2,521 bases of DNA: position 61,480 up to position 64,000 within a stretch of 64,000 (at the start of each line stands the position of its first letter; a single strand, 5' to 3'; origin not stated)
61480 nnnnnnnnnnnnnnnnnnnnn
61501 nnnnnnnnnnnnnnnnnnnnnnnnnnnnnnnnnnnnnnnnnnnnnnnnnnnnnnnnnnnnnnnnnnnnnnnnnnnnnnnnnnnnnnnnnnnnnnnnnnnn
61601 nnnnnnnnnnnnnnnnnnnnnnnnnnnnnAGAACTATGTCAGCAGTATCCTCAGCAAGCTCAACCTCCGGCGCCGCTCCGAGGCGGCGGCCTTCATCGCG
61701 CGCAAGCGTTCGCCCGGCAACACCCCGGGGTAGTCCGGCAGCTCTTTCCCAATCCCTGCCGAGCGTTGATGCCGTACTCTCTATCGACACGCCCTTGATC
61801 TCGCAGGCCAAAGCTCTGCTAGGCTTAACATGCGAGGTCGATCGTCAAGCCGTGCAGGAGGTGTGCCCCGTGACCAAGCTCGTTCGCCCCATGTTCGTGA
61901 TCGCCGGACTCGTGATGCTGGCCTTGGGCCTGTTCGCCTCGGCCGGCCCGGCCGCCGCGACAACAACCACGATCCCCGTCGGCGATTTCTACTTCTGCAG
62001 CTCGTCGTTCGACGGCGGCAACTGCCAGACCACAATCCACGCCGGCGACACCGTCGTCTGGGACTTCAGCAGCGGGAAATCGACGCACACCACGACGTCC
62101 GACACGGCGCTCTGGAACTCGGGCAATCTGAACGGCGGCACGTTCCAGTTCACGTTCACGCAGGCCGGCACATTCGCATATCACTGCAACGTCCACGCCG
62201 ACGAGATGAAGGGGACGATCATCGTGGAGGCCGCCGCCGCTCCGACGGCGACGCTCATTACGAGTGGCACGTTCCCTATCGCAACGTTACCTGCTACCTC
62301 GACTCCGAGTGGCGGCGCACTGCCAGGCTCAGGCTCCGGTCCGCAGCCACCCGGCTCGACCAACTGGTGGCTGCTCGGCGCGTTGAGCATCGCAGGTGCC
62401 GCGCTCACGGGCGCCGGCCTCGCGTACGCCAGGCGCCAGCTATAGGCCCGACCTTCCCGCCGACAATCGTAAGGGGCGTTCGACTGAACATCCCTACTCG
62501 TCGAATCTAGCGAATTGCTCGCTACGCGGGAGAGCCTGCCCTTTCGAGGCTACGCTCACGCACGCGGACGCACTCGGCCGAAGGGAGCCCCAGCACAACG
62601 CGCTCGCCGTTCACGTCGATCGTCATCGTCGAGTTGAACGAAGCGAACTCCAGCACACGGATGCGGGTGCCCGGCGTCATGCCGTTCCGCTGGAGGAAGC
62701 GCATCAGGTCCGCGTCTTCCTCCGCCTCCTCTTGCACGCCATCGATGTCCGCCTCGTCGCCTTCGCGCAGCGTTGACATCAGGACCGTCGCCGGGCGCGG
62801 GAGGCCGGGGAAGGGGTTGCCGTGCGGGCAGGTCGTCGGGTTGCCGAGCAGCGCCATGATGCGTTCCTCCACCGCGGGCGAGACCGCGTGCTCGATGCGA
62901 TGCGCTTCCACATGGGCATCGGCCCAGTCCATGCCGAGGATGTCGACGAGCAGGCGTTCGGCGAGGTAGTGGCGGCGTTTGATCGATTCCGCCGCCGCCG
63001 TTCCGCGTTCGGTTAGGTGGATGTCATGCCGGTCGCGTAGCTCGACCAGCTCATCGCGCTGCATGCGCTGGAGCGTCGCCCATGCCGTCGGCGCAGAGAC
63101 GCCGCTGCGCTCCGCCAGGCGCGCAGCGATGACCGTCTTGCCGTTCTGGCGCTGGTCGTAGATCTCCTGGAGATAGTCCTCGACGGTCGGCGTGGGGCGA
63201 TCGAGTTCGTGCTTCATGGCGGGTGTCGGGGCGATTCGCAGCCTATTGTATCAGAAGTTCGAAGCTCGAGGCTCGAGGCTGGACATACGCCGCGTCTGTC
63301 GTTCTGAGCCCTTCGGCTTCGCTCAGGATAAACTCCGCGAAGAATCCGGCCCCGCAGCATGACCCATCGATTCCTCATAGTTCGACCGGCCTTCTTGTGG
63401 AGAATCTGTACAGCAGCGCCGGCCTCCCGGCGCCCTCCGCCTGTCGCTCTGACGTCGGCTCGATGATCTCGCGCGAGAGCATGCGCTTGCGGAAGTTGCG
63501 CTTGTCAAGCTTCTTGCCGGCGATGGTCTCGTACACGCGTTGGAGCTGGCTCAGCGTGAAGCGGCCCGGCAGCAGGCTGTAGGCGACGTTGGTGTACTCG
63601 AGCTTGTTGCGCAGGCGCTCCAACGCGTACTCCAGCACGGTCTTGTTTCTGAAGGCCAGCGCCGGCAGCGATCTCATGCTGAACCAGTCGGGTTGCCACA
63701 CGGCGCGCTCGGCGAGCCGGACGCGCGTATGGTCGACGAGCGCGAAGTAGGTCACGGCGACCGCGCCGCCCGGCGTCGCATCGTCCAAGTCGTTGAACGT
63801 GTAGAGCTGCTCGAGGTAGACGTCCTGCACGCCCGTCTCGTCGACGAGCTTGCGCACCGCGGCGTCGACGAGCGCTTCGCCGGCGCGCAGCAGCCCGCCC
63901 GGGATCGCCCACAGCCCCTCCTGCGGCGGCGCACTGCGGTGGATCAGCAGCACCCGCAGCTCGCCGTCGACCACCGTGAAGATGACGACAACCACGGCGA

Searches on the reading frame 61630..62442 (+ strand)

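Call 9: search_protein_families(library=pfam, proteins=[window:61630-62442:+], max_evalue=0.01)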
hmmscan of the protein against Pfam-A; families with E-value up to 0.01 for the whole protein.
window:61630-62442:+ (271 aa): 2 families
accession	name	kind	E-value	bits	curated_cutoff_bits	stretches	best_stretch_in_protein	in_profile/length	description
PF00127.26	Copper-bind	-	0.00032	21.5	21.2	1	167-200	65-99/99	Copper binding proteins, plastocyanin/azurin family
PF13473.12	Cupredoxin_1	-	0.0014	19.1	27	1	135-199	38-104/104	Cupredoxin-like domain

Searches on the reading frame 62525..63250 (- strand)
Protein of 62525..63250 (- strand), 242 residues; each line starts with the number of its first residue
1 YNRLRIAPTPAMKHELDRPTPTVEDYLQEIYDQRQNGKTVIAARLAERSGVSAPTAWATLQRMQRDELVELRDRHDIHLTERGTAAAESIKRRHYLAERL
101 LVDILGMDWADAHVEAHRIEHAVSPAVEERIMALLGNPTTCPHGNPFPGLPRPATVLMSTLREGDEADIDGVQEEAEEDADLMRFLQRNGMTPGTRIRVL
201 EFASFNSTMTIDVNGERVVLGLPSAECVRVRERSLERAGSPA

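Call 9: search_protein_families(library=pfam, proteins=[window:62525-63250:-], max_evalue=0.01)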
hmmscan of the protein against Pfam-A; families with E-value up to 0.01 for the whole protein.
window:62525-63250:- (242 aa): 7 families
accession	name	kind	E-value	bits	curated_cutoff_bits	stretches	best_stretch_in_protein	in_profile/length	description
PF02742.21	Fe_dep_repr_C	-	7.4e-28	96.8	27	1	80-148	1-69/70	Iron dependent repressor, metal binding and dimerisation domain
PF04023.20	FeoA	-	5.5e-13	49.2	23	1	158-231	3-73/74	FeoA domain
PF01325.25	Fe_dep_repress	-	1.1e-09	38.8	26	1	20-72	3-55/60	Iron dependent repressor, N-terminal DNA binding domain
PF12802.13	MarR_2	-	9.8e-05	22.9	27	1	35-76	17-58/61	MarR family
PF13412.12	HTH_24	-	0.0012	18.8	21.9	1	44-70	22-48/48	Winged helix-turn-helix DNA-binding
PF13404.12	HTH_AsnC-type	-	0.0027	17.9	27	0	43-64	21-42/42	AsnC-type helix-turn-helix domain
PF13545.12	HTH_Crp_2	-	0.0084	16.5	27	0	43-81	26-63/70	Crp-like helix-turn-helix domain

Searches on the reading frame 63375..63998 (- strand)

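Call 9: search_protein_families(library=pfam, proteins=[window:63375-63998:-], max_evalue=0.01)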
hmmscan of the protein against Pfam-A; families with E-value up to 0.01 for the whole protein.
window:63375-63998:- (207 aa): 3 families
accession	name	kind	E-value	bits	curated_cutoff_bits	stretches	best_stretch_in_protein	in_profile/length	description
PF21906.2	NrtR_WHD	-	1.3e-26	92.9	27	1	140-199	2-61/61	NrtR DNA-binding winged helix domain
PF00293.34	NUDIX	-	8.5e-16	58.6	21.1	1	2-119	4-128/134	NUDIX domain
PF19368.5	AraR_C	-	2.5e-14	53.7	23.8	1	135-201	1-68/82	AraR C-terminal winged HTH domain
